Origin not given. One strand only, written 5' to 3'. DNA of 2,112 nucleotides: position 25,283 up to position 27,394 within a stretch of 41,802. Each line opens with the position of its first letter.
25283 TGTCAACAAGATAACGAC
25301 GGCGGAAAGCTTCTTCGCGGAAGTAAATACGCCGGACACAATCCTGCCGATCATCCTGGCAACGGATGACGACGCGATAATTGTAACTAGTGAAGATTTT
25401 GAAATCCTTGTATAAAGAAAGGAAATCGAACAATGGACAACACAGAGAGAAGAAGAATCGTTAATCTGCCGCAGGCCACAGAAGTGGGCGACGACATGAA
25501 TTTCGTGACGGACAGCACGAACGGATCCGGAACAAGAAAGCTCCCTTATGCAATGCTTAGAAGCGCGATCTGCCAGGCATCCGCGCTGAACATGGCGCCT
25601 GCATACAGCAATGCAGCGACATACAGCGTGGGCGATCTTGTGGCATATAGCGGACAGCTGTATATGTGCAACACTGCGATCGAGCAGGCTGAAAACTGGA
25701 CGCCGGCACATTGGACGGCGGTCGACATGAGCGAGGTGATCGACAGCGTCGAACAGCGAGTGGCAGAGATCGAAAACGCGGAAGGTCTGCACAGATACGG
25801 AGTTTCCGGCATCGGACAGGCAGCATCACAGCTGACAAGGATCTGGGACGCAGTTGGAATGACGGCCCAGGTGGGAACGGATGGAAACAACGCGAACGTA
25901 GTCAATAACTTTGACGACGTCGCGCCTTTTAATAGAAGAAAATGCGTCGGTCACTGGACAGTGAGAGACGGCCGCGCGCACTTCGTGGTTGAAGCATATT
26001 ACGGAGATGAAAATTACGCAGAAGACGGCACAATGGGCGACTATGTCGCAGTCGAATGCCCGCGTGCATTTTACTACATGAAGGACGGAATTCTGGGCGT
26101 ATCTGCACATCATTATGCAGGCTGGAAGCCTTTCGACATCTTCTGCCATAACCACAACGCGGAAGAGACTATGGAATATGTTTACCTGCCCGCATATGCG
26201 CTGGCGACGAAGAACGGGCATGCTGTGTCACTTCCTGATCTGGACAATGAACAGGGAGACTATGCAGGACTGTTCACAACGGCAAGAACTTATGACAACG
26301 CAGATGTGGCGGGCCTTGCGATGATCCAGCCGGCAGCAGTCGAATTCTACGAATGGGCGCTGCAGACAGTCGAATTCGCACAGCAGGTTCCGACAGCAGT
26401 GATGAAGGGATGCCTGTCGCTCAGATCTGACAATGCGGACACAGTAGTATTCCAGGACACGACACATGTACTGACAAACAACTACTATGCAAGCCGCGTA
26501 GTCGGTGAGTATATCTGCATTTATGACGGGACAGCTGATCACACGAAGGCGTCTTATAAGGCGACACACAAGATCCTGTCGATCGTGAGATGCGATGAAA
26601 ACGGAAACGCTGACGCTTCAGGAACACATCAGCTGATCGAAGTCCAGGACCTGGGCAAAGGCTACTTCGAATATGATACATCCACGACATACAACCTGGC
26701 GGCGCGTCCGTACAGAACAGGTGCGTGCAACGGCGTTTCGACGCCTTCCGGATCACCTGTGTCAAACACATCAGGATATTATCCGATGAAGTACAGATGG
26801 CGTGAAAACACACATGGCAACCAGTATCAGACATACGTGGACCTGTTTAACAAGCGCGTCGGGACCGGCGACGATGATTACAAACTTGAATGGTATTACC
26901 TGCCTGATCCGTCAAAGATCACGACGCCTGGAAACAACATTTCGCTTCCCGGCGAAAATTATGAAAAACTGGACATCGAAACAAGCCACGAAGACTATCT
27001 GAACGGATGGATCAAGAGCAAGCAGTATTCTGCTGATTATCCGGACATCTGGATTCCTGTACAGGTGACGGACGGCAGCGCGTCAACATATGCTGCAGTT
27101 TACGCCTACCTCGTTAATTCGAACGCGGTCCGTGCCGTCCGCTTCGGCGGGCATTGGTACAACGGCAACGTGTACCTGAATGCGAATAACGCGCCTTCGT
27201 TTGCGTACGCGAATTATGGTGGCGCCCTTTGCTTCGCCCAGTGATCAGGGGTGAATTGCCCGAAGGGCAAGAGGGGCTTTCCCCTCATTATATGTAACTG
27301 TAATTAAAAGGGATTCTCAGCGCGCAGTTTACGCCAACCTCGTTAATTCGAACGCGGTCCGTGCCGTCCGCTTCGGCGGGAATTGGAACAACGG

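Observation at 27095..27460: DGR: a 137-bp TR/VR pair that differs only at template adenines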

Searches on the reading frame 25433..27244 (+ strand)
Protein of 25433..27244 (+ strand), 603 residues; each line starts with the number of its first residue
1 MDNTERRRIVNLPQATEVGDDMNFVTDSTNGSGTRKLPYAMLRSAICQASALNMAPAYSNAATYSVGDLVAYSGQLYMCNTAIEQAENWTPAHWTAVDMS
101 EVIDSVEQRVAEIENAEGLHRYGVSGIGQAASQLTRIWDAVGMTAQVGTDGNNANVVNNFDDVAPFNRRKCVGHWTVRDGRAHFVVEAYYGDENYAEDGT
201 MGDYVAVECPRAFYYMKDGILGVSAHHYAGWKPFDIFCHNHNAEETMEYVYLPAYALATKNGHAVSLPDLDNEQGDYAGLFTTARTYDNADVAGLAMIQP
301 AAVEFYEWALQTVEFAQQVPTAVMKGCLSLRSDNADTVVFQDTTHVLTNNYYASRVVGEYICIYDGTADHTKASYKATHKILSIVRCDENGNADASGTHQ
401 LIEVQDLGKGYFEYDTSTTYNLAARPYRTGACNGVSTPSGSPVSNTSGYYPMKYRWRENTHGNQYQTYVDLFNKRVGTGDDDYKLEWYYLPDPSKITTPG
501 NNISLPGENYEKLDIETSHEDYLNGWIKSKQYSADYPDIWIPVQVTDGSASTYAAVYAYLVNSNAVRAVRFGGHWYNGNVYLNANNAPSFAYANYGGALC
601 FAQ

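Call 5: search_protein_families(library=pfam, proteins=[window:25433-27244:+], max_evalue=0.01)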
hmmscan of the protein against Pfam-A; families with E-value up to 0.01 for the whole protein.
window:25433-27244:+ (603 aa): 1 family
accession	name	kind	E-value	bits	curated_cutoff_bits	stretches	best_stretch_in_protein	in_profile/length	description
PF02839.19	CBM_5_12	-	1.1e-05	25.8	26.2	1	57-92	1-37/44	Carbohydrate-binding module family 5/12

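Call 11: search_protein_families(library=ncbifam, proteins=[window:25433-27244:+], max_evalue=0.01)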
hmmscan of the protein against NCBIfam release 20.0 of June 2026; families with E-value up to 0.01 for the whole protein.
window:25433-27244:+ (603 aa): 0 families

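Call 20: list_cluster_members(proteins=[window:25433-27244:+])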
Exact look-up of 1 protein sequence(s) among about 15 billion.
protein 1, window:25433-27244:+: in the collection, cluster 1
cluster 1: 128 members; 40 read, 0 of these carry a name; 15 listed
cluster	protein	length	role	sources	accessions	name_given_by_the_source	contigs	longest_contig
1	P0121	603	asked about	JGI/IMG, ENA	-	-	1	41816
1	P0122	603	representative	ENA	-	-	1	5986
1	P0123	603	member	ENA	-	-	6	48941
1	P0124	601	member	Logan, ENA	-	-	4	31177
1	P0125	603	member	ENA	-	-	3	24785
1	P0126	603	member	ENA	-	-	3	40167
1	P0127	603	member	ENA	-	-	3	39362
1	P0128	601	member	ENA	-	-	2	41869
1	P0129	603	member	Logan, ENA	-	-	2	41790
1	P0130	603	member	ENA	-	-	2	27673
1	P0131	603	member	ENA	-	-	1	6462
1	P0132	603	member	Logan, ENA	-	-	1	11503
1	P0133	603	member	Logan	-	-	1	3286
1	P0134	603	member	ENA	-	-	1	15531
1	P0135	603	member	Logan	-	-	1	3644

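Call 21: find_homologous_proteins(query=window:25433-27244:+, max_evalue=0.00001)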
Query window:25433-27244:+ (603 aa): 503 proteins with E <= 0.00001 among 7544 candidates; the best 120 are listed.
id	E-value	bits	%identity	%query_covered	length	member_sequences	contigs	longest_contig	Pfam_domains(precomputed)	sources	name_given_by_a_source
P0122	0.0e+0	1343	96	100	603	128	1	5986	PF02839.20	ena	-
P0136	8.7e-261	885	70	92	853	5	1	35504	PF02839.20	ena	-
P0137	7.4e-259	878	76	81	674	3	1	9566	PF01391.24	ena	-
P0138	7.6e-256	868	65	97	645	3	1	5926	-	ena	-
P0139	2.9e-250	850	68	91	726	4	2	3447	-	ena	-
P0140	2.5e-244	830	71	83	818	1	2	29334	-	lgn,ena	-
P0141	8.7e-244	829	71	84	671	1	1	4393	-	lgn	-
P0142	7.6e-241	819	70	84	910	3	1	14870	-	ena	-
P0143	7.4e-239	812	71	83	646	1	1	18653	-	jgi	jgi:hypothetical protein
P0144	3.2e-237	807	69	84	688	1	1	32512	-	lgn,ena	-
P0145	1.0e-233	795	64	91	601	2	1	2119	-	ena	-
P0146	1.5e-233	795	69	84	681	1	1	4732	-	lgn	-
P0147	2.2e-233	794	70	82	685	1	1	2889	-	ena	-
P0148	4.8e-233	793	69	84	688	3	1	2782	-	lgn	-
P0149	1.8e-232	791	69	83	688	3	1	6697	-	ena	-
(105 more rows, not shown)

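Call 24: find_encoding_contigs(protein=P0123, flank=2500, max_places=6)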
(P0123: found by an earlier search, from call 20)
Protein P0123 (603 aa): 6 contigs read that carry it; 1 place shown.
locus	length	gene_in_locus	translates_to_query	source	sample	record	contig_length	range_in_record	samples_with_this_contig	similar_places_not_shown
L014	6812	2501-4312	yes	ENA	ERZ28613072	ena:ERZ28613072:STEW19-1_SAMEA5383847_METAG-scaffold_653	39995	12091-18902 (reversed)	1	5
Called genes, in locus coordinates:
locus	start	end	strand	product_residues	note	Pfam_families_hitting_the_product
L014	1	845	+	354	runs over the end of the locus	PF14594:Sipho_Gp37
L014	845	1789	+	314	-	-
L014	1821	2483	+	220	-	-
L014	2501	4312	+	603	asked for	PF02839:CBM_5_12 (weak)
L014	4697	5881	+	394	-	PF00078:RVT_1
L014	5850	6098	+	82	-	-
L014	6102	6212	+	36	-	-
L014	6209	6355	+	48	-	-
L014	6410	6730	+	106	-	-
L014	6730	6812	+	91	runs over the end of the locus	PF04688:Holin_SPP1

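Call 25: find_encoding_contigs(protein=P0129, flank=2500, max_places=4)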
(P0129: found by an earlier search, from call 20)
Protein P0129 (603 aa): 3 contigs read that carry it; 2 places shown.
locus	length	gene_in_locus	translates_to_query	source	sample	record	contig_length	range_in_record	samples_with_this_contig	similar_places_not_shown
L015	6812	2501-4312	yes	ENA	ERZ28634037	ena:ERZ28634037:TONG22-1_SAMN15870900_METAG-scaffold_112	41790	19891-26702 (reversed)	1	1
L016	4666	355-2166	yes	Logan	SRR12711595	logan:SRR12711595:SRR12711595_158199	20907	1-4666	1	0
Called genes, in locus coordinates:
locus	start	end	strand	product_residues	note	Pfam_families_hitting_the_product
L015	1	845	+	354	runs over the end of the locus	PF14594:Sipho_Gp37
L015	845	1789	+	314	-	-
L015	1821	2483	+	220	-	-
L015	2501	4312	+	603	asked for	PF02839:CBM_5_12 (weak)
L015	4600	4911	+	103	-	-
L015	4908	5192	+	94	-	-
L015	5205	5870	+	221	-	-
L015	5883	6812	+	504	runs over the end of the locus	PF00657:Lipase_GDSL, PF13472:Lipase_GDSL_2, PF16255:Lipase_GDSL_lke (weak)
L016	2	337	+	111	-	?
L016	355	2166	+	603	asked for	PF02839:CBM_5_12 (weak)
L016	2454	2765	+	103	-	-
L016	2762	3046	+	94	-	-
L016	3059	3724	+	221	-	-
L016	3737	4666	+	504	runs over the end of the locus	PF00657:Lipase_GDSL, PF13472:Lipase_GDSL_2, PF16255:Lipase_GDSL_lke (weak)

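Call 41: predict_structure(alignment_id=A2)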
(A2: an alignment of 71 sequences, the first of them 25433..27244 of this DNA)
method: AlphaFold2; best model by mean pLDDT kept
length: 603 residues; sequences in the alignment: 71
mean_pLDDT: 72.9   pTM: 0.69
mean pLDDT of the five models: 72.9, 72.3, 71.3, 68.2, 60.3
residues with pLDDT >= 90: 177; 70-90: 193; 50-70: 113; < 50: 120
segments of 3 or more residues with pLDDT < 50: 1-16, 114-158, 436-444, 462-464, 524-526, 548-565, 572-594
pLDDT, mean of each block of 10 residues (from residue 1): 33 49 62 65 62 76 93 87 95 84 63 45 30 35 34 42 78 94 95 95 95 78 81 90 91 94 94 83 91 90 84 68 64 84 96 84 82 81 96 96 92 91 85 59 54 80 64 74 79 82 72 81 54 81 55 41 50 39 29 64 89
secondary structure, 60 per line:
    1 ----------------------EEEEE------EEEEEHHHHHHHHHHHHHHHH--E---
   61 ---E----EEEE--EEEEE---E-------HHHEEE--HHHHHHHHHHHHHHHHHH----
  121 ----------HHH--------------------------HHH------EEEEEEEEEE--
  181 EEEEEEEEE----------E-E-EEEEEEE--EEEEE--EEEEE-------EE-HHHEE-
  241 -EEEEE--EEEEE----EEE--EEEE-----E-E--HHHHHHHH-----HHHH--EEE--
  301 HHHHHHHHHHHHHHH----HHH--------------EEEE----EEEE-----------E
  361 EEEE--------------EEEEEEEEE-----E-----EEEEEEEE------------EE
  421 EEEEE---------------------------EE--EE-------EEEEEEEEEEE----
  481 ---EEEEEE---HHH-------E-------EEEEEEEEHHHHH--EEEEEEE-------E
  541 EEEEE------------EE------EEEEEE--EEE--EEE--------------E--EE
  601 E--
elements in order: E23-27 E34-38 H39-54 E69-72 E75-79 E94-96 H99-116 E169-178 E181-189 E204-210 E213-217 E220-224 E242-246 E249-253 E258-260 E263-266 H277-284 H290-293 E296-298 H301-315 E337-340 E345-348 E360-364 E379-387 E399-406 E419-425 E466-476 E484-489 E511-518 H519-523 E526-532 E540-545 E566-571 E574-576 E579-581 E599-601

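Call 43: search_solved_structures(query=A2, max_evalue=1, show_alignments=2)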
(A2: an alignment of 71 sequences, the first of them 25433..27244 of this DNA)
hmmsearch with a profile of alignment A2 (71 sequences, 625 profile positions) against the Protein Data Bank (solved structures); distinct sequences matched with E-value up to 1: 1.
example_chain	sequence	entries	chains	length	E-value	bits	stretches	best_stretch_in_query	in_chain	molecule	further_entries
4jpp_A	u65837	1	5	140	0.033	15.9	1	26-146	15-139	Minor spike protein H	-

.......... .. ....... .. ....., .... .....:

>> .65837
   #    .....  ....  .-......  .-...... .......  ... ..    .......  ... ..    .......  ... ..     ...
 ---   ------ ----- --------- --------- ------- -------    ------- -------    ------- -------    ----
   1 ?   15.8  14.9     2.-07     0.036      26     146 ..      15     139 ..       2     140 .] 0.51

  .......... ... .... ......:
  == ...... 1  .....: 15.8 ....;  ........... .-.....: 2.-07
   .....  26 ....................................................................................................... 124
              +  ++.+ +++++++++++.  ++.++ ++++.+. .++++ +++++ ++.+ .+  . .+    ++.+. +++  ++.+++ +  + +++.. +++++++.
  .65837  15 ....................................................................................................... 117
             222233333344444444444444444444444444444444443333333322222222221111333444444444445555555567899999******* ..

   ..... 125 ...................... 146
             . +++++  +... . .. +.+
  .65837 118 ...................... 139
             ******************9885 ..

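Call 44: fold_search(model_id=the predicted structure, library=pdb)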
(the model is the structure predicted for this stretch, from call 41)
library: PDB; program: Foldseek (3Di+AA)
matches with E <= 10: 461; with E <= 0.001: 3
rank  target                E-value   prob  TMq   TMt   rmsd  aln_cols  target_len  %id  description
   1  5vf4_C                3.4e-05  1.00  0.23  0.34  11.9       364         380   12  Thermus aquaticus variable protein (TaqVP) from diversity-generating retroelements (DGR) (released 2017-05-24)
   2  5vf4_A                1.4e-04  1.00  0.22  0.33  11.9       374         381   13  Thermus aquaticus variable protein (TaqVP) from diversity-generating retroelements (DGR) (released 2017-05-24)
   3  5vf4_D                7.1e-04  0.99  0.21  0.31   9.8       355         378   11  Thermus aquaticus variable protein (TaqVP) from diversity-generating retroelements (DGR) (released 2017-05-24)
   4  8fqc_Q1               2.8e-02  1.00  0.07  0.24   0.9        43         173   23  Structure of baseplate with receptor binding complex of Agrobacterium phage Milano (released 2024-01-31)
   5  8yk2_A                4.5e-02  0.98  0.11  0.10   5.5       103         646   11  Blood group B alpha-1,3-galactosidase AgaBb from Bifidobacterium bifidum, construct T7-tag_24-700 (released 2024-07-10)
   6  4tx8                  7.9e-02  1.00  0.07  0.11   1.7        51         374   29  Crystal Structure of a Family GH18 Chitinase from Chromobacterium violaceum (released 2015-10-14)
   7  9f4a_LS               8.8e-02  0.97  0.07  0.07  12.7        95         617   15  Interface between baseplate cup and extended tail tube/sheath of Klebsiella phage KP1 variant vB_Kpn_Lilla1 (released 2025-05-14)
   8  9dqc_A                9.9e-02  0.08  0.10  0.15  16.1       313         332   10  Hare calicivirus protruding domain and A-trisaccharide complex (released 2024-10-30)
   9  8cz5_A                1.1e-01  0.08  0.11  0.16  15.9       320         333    8  N11 P domain 2D9 Fab P complex (released 2022-10-19)
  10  4ny2_A                1.2e-01  1.00  0.07  0.11   1.7        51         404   31  Structure of Vibrio cholerae chitin de-N-acetylase in complex with acetate ion (ACT) in P 21 (released 2014-08-13)
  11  4nyu                  1.5e-01  1.00  0.07  0.11   1.8        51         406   31  Structure of Vibrio cholerae chitin de-N-acetylase in complex with acetate ion (ACT) in C 2 2 21 (released 2014-08-13)
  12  9jt0_A                1.6e-01  1.00  0.07  0.11   2.1        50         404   32  Chito oligosaccharide deacetylase from vibrio campbellii (VhCOD) complex with Chitobiose (released 2025-10-01)
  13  9jeo_A                1.6e-01  1.00  0.07  0.11   1.8        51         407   33  Chito oligosaccharide deacetylase from vibrio campbellii (VhCOD) in complex with N-acetyl-beta-D-glucosaminyl-1,4-D-gl (released 2025-09-10)
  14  4nz1_A                1.6e-01  1.00  0.07  0.11   1.7        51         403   31  Structure of Vibrio cholerae chitin de-N-acetylase in complex with DI(N-ACETYL-D-GLUCOSAMINE) (CBS) in P 21 (released 2014-08-13)
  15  4nyy_A                1.6e-01  1.00  0.07  0.11   1.8        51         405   31  Structure of Vibrio cholerae chitin de-N-acetylase in complex with acetate ion (ACT) in P 2 21 21 (released 2014-08-13)
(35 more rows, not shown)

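Call 47: search_protein_families(library=phrogs, proteins=[window:25433-27244:+], max_evalue=0.001)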
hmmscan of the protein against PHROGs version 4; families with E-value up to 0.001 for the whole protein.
window:25433-27244:+ (603 aa): 2 families
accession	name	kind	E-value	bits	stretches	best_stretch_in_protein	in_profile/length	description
phrog_5302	-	tail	5.7e-14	52.6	1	428-602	379-543/548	tail protein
phrog_17147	-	unknown function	8.1e-12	45.4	1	307-598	308-595/616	-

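Call 78: find_encoding_contigs(protein=P0126, flank=1500, max_places=3)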
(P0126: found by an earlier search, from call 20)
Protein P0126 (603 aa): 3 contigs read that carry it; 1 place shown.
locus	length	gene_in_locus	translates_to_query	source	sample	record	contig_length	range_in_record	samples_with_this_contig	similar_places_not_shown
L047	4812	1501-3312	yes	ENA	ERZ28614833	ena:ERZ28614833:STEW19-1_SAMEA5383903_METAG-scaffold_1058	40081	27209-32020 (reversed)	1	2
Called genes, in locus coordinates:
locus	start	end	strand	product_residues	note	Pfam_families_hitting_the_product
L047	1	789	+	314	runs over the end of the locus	-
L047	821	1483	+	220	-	-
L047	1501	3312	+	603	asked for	PF02839:CBM_5_12 (weak)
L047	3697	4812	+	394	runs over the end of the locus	PF00078:RVT_1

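Call 79: find_encoding_contigs(protein=P0128, flank=1500, max_places=3)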
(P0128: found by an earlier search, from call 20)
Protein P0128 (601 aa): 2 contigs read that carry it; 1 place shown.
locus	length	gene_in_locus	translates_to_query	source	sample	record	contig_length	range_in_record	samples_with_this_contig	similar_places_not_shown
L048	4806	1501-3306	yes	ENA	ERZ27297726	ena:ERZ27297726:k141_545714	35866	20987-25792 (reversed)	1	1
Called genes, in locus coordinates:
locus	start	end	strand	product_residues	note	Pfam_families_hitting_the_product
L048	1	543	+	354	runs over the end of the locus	PF14594:Sipho_Gp37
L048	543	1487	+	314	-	-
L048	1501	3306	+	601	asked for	PF02839:CBM_5_12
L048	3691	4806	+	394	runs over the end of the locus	PF00078:RVT_1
